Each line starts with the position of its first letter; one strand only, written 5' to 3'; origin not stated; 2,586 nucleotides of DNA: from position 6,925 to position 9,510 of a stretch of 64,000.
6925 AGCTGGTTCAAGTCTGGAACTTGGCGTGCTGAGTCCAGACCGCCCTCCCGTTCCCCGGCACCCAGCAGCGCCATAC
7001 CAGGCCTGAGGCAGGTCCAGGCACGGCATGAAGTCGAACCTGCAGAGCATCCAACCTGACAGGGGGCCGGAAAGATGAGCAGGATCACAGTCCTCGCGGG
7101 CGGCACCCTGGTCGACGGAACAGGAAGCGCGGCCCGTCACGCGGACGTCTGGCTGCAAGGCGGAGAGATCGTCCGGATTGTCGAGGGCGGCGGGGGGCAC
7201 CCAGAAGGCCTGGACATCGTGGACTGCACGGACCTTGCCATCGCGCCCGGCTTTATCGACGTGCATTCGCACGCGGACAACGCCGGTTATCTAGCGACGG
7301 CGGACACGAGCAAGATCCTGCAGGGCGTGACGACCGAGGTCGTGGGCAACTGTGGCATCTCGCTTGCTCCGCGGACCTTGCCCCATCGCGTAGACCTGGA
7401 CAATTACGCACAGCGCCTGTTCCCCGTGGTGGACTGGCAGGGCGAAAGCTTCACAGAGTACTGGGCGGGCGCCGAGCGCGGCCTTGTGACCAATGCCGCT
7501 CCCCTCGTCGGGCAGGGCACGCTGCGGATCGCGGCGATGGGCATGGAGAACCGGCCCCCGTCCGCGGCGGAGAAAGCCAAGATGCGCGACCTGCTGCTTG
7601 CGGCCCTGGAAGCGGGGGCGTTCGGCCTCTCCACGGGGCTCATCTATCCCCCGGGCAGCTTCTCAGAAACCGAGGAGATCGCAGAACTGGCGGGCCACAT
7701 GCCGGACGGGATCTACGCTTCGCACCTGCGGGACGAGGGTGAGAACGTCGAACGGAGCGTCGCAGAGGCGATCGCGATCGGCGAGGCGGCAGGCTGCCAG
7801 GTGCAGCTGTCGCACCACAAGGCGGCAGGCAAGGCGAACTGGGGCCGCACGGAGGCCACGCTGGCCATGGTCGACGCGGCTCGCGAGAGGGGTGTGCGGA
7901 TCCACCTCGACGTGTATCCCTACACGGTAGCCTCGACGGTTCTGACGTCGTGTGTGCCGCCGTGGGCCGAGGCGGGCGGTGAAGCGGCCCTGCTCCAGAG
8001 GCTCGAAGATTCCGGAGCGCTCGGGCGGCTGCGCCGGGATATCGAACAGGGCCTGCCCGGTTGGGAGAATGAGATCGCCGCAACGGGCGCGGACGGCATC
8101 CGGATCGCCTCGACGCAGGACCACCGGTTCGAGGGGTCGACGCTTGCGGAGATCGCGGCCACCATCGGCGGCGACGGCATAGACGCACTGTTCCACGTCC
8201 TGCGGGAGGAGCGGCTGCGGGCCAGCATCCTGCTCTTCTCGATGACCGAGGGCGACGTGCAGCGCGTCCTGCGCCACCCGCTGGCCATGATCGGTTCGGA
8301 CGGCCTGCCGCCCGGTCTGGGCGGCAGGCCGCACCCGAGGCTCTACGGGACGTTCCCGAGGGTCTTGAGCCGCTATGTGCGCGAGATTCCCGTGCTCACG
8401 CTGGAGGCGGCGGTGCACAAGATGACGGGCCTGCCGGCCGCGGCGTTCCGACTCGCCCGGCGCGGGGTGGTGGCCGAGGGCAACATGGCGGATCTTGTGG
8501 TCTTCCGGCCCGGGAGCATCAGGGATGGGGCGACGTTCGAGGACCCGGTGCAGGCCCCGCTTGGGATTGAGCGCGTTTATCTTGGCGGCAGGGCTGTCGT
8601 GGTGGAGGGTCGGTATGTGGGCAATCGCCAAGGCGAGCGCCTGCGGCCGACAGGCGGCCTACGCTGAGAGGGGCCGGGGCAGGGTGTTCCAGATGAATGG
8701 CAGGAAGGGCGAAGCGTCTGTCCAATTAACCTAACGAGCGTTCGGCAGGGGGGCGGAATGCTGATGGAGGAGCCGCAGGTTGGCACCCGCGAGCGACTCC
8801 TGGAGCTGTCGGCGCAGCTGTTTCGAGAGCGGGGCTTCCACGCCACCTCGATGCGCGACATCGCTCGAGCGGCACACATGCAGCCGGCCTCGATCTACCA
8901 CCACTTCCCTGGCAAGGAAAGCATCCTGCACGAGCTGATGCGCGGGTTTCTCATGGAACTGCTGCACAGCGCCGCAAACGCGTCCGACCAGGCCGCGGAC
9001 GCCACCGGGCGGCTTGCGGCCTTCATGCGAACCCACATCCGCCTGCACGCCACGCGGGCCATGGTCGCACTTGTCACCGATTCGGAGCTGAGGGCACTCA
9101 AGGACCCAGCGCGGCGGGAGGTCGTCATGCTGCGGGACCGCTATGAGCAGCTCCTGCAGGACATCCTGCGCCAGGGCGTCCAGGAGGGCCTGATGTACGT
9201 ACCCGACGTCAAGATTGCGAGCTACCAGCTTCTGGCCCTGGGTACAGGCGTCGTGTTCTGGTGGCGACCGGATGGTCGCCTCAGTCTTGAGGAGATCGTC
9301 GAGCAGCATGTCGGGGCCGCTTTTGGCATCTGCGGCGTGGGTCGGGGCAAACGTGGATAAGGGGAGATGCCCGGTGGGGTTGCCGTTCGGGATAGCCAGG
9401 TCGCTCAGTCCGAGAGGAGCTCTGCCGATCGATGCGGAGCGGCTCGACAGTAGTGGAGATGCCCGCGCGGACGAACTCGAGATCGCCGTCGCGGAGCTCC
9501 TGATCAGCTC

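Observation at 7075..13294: Partial lysine-fermentation module (kdd, APC permease, kal, kce) under a TetR regulator, with no kamA/kamDE in the window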

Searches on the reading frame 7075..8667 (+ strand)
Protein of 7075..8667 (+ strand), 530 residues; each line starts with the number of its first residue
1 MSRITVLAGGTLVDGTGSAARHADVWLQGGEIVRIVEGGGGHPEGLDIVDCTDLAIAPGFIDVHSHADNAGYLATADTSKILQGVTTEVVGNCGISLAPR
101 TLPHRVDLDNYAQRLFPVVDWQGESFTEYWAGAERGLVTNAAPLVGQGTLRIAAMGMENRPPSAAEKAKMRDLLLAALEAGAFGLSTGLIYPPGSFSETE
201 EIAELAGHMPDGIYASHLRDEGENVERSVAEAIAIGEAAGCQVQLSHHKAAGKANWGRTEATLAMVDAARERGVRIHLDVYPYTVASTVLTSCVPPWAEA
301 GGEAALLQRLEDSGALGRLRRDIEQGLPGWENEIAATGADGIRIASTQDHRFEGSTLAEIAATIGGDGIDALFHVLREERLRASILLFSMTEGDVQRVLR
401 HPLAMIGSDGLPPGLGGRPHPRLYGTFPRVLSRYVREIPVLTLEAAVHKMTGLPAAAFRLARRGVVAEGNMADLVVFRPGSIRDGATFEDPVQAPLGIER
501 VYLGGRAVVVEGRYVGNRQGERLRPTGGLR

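Call 4: search_protein_families(library=pfam, proteins=[window:7075-8667:+])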
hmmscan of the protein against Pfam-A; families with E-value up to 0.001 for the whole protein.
window:7075-8667:+ (530 aa): 2 families
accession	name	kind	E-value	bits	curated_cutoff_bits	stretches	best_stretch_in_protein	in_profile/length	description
PF07969.17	Amidohydro_3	-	1.2e-26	94.7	29.7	1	48-509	2-472/472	Amidohydrolase family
PF01979.26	Amidohydro_1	-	6.1e-07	29.4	25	1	56-479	2-320/345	Amidohydrolase family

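Call 5: search_protein_families(library=ncbifam, proteins=[window:7075-8667:+])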
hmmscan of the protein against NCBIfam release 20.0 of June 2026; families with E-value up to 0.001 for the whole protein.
window:7075-8667:+ (530 aa): 33 families (the best 25 are shown)
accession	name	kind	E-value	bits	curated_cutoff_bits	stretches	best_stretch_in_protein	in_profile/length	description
NF006560.0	PRK09061.1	subfamily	3.5e-44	151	340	2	403-515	385-502/517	amidohydrolase family protein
NF006689.0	PRK09237.1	equivalog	2.8e-14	52.5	371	1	5-91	5-93/383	amidohydrolase/deacetylase family metallohydrolase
NF006839.0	PRK09357.1-4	equivalog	1.1e-10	40.8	576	1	7-74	4-69/422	dihydroorotase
TIGR00857.1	pyrC_multi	subfamily_domain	2e-10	40.3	279.05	0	22-90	5-68/412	dihydroorotase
TIGR02033.1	D-hydantoinase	equivalog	2.1e-08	33.5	393.25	1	6-78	2-72/454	dihydropyrimidinase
TIGR03178.1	allantoinase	equivalog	3.2e-08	32.8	357.85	1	17-71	12-64/441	allantoinase AllB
NF005791.0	PRK07627.1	equivalog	4.3e-08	32.5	442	1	7-77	5-74/425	dihydroorotase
NF006837.0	PRK09357.1-2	equivalog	9.6e-08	31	575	0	20-72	16-68/428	dihydroorotase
NF006688.0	PRK09236.1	equivalog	1.8e-07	30.3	535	1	440-478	347-385/444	dihydroorotase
NF002668.0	PRK02382.1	equivalog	2.1e-07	30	452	0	19-114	10-102/436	dihydroorotase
TIGR03583.1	EF_0837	hypoth_equivalog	3.1e-07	29.8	432.15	0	21-93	14-88/365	amidohydrolase/deacetylase family metallohydrolase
NF011990.0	PRK15446.2-6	subfamily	4.4e-07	28.9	233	0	438-509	323-383/390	alpha-D-ribose 1-methylphosphonate 5-triphosphate diphosphatase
NF005614.0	PRK07369.1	equivalog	1.2e-06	27.7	456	1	12-113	11-109/419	dihydroorotase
NF005759.0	PRK07583.1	equivalog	2.1e-06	26.7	403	0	19-69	37-86/438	cytosine deaminase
TIGR02318.1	phosphono_phnM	equivalog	2.3e-06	26.8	390.55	1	440-478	319-357/376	phosphonate metabolism protein PhnM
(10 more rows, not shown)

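Call 53: search_solved_structures(query=window:7075-8667:+, max_evalue=0.00001)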
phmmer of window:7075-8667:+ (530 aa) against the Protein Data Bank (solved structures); distinct sequences matched with E-value up to 0.00001: 8.
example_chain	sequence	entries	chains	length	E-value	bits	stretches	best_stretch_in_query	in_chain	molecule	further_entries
3gip_A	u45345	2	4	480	1.7e-95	324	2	7-291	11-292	N-acyl-D-glutamate deacylase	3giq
1m7j_A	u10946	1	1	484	4e-88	299.7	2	6-291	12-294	D-aminoacylase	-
1rjp_A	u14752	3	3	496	4.4e-88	299.6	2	6-291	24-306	D-aminoacylase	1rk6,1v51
1rjq_A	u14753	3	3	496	6.9e-87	295.6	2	6-291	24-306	D-aminoacylase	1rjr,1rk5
1v4y_A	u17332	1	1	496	1.2e-86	294.8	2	6-291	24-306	D-aminoacylase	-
9g5m_A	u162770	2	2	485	4.2e-76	260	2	10-291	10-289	Amidohydrolase family protein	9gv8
9kb1_A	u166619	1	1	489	2.1e-69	238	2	6-290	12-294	PpOngB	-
9kb3_A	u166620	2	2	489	2.7e-68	234.3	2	6-290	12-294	Carbohydrate de-N-acetylated protein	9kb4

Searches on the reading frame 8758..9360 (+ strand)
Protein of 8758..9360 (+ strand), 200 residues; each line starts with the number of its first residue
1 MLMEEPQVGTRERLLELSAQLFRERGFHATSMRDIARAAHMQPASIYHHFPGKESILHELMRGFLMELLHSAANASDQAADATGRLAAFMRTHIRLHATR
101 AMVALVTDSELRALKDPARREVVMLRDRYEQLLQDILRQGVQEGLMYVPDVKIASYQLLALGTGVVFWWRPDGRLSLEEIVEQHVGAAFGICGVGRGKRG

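Call 4: search_protein_families(library=pfam, proteins=[window:8758-9360:+])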
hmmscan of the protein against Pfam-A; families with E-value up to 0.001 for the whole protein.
window:8758-9360:+ (200 aa): 4 families
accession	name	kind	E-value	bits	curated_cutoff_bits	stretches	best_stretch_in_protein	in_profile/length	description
PF17932.6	TetR_C_24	-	7e-27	94.4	26.4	1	81-189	3-111/114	Tetracyclin repressor-like, C-terminal domain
PF00440.29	TetR_N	-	2e-18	66.3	24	1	14-60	1-47/47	Bacterial regulatory proteins, tetR family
PF08359.16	TetR_C_4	-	8.8e-07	29.6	21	1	68-163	8-102/133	YsiA-like protein, C-terminal region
PF14246.11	TetR_C_7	-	6.1e-05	23.4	22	1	86-168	3-87/119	AefR-like transcriptional repressor, C-terminal domain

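Call 5: search_protein_families(library=ncbifam, proteins=[window:8758-9360:+])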
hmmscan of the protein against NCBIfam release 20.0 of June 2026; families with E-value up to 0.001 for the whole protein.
window:8758-9360:+ (200 aa): 19 families
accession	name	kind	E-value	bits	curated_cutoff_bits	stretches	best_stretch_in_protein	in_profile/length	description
NF050111.1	TransRegSACE7040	equivalog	3.4e-20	72.7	250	1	11-140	3-132/186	SACE_7040 family transcriptional regulator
NF053878.1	FATransRegFadRBac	equivalog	1.9e-16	60.4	200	1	14-155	8-150/190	fatty acid metabolism transcriptional regulator FadR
NF037937.1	septum_RefZ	equivalog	9.2e-15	55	180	1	11-153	1-146/195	forespore capture DNA-binding protein RefZ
NF041196.1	ScbR_bind_reg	equivalog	4.2e-13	49.9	150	1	9-153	6-147/191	ScbR family autoregulator-binding transcription factor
TIGR03384.1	betaine_BetI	equivalog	6e-11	42.4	201.3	1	11-95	10-94/189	choline-binding transcriptional repressor BetI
NF053516.1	TranRepPrsAVib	equivalog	1.1e-09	38.4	300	1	8-74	5-71/208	TetR family transcriptional repressor PsrA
NF001978.0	PRK00767.1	equivalog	1.8e-09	37.7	118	1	11-92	11-93/197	transcriptional regulator BetI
NF053731.1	TransRegFasRMycb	equivalog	3e-09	37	330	1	7-93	9-95/199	HTH-type transcriptional activator FasR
NF051852.1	efflux_TF_MtrR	exception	3.7e-08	33.4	280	1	9-183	10-192/205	multidrug efflux system transcriptional repressor MtrR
NF007949.0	PRK10668.1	equivalog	1.1e-07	31.6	271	1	9-61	11-63/216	multidrug efflux transporter transcriptional repressor AcrR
TIGR03968.1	mycofact_TetR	equivalog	5.1e-07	29.5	224.9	1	6-78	6-78/190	mycofactocin system transcriptional regulator MftR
NF007430.0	PRK09975.1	equivalog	1.2e-06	27.8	274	1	9-61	11-63/220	acrEF/envCD operon transcriptional regulator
NF058643.1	TranRegCurRPseudo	equivalog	1.6e-06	27.9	300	1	9-143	7-146/193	TetR family transcriptional repressor CurR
NF051457.1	acryl_TF_AcuR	equivalog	2.3e-06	27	247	1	6-144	14-157/204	acrylate utilization transcriptional regulator AcuR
NF008402.0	PRK11202.1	equivalog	1e-05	25.3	151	1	10-51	12-54/211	HTH-type transcriptional repressor FabR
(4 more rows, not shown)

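Call 88: search_solved_structures(query=window:8758-9360:+, max_evalue=1e-8)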
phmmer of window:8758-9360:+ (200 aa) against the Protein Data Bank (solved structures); distinct sequences matched with E-value up to 1e-8: 25.
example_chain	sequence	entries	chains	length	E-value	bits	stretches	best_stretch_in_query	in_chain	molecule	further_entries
3vpr_A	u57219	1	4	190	8.1e-30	107.4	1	9-183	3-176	Transcriptional regulator, TetR family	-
4w97_A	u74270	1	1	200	1.8e-24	90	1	10-190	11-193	HTH-type transcriptional repressor KstR2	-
4w1u_A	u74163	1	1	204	1.8e-24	90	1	10-190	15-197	HTH-type transcriptional repressor KstR2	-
2ibd_A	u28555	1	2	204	6.5e-23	84.9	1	8-187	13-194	Possible transcriptional regulator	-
5k7f_A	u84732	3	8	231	3.8e-21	79.2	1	5-190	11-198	Transcriptional regulator, TetR family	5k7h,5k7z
4mxm_A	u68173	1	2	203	3.1e-19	72.9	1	9-183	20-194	Transcriptional regulator I2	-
4mo7_A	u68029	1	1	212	3.6e-19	72.7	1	9-183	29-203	Transcriptional regulator I2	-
3dcf_A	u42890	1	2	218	1.1e-18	71.2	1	11-184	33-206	transcriptional regulator of the TetR/AcrR family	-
9b7y_A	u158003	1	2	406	1.9e-14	57.3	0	11-119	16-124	Transcriptional repressor Mce3R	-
6yl2_B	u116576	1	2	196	4.6e-14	56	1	11-146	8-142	Probable transcriptional regulatory protein (Probably TetR-family)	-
4g12_A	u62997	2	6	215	6.3e-14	55.6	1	11-146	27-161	Probable transcriptional regulatory protein (Probably TETR-FAMILY)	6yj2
2iai_A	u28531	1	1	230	4.1e-13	52.9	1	9-175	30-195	Putative transcriptional regulator SCO3833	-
6ayh_A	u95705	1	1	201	7.8e-13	52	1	8-137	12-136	TetR family transcriptional regulator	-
5gp9_A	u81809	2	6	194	1.4e-12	51.2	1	12-181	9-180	Transcriptional regulator (TetR/AcrR family)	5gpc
2eh3_A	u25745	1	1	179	1.5e-12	51.1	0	8-62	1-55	Transcriptional regulator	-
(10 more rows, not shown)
